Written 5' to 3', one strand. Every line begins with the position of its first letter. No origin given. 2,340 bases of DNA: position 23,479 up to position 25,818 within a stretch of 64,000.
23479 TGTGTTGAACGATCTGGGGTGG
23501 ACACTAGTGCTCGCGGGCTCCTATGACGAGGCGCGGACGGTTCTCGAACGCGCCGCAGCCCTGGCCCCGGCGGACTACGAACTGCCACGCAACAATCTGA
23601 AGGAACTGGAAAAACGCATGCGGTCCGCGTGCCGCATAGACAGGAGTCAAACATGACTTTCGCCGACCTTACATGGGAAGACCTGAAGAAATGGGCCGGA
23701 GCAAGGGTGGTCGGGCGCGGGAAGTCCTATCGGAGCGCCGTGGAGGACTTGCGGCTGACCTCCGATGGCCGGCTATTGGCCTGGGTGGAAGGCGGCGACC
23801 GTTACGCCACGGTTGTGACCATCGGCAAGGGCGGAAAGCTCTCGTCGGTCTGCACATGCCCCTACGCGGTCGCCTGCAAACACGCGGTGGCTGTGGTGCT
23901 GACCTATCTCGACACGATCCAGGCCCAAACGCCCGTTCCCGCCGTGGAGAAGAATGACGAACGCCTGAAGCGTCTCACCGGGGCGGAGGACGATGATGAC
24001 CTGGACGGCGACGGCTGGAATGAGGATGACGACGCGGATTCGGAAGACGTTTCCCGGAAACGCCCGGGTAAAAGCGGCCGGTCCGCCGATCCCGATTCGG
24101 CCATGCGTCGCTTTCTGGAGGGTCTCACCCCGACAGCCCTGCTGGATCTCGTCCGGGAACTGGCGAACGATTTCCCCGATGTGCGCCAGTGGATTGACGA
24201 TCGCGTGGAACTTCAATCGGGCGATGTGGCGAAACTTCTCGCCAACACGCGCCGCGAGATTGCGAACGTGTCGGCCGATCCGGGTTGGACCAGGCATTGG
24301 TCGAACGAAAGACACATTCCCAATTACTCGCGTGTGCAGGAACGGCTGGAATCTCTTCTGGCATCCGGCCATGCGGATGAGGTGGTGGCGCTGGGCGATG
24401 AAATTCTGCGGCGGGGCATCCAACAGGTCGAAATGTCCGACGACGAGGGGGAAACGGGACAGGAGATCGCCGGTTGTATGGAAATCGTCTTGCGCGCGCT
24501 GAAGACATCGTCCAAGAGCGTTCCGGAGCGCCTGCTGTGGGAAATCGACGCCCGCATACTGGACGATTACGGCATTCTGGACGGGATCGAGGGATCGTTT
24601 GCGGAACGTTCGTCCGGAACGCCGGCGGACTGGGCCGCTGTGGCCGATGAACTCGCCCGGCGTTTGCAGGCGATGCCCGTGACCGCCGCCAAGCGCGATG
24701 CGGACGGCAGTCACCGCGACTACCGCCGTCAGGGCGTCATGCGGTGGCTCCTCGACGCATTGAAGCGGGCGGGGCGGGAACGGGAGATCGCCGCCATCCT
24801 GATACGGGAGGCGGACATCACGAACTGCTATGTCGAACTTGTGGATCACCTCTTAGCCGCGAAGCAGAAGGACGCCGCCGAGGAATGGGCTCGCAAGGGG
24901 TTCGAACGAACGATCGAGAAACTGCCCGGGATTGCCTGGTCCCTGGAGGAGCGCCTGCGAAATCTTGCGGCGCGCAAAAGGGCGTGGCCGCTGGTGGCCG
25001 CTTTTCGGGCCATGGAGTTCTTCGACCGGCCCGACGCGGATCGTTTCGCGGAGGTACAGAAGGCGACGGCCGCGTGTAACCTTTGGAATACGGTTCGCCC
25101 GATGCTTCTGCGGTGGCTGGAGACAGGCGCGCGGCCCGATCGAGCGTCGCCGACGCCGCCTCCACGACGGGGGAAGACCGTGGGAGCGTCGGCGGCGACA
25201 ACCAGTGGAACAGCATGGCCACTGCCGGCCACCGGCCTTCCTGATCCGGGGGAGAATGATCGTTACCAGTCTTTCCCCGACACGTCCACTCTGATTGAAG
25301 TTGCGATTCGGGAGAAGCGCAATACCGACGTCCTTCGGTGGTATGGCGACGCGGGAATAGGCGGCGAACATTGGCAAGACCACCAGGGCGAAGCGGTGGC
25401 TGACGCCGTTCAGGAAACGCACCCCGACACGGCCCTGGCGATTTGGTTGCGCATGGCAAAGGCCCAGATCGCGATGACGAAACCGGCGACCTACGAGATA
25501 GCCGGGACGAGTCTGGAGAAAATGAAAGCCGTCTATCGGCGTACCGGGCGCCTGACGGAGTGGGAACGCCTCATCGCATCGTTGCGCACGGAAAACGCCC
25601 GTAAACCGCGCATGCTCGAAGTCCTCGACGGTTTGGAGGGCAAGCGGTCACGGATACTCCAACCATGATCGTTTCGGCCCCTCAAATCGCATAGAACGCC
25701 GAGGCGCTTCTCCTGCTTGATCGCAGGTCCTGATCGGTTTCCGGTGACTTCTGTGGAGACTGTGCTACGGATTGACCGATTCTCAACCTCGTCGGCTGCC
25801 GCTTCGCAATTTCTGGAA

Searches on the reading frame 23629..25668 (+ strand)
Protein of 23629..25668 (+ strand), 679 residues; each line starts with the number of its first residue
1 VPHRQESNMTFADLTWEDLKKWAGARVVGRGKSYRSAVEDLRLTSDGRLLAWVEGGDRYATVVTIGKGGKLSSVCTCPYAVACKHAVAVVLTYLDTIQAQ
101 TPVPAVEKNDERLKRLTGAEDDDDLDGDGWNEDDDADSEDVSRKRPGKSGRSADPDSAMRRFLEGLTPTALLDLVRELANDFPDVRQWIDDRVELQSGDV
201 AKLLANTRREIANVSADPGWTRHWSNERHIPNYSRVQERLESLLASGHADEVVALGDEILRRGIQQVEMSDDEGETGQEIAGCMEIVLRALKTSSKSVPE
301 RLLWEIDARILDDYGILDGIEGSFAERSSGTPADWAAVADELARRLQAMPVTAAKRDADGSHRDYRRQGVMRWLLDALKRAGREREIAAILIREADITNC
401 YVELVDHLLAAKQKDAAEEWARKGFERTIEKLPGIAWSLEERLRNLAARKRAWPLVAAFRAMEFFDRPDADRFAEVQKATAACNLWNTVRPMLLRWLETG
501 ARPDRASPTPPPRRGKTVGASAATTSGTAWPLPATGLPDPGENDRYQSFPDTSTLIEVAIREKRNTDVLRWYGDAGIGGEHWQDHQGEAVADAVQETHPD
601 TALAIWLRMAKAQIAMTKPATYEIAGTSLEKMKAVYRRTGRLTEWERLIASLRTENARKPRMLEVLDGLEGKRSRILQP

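Call 4: search_protein_families(library=pfam, proteins=[window:23629-25668:+], max_evalue=0.01)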
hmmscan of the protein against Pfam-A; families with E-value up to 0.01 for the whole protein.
window:23629-25668:+ (679 aa): 1 family
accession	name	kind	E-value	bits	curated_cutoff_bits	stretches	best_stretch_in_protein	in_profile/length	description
PF04434.22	SWIM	-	1.8e-05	24.6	19.6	1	62-93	2-37/38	SWIM zinc finger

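Call 5: search_protein_families(library=padloc, proteins=[window:23629-25668:+], max_evalue=0.01)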
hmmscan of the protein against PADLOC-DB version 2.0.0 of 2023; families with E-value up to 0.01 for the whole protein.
window:23629-25668:+ (679 aa): 1 family
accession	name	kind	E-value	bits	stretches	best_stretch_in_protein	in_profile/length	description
PDLC05053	PDC-S62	-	3.2e-17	60.3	2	16-115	11-110/566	-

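Call 6: search_protein_families(library=ncbifam, proteins=[window:23629-25668:+], max_evalue=0.01)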
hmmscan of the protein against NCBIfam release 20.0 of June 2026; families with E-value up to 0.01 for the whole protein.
window:23629-25668:+ (679 aa): 0 families
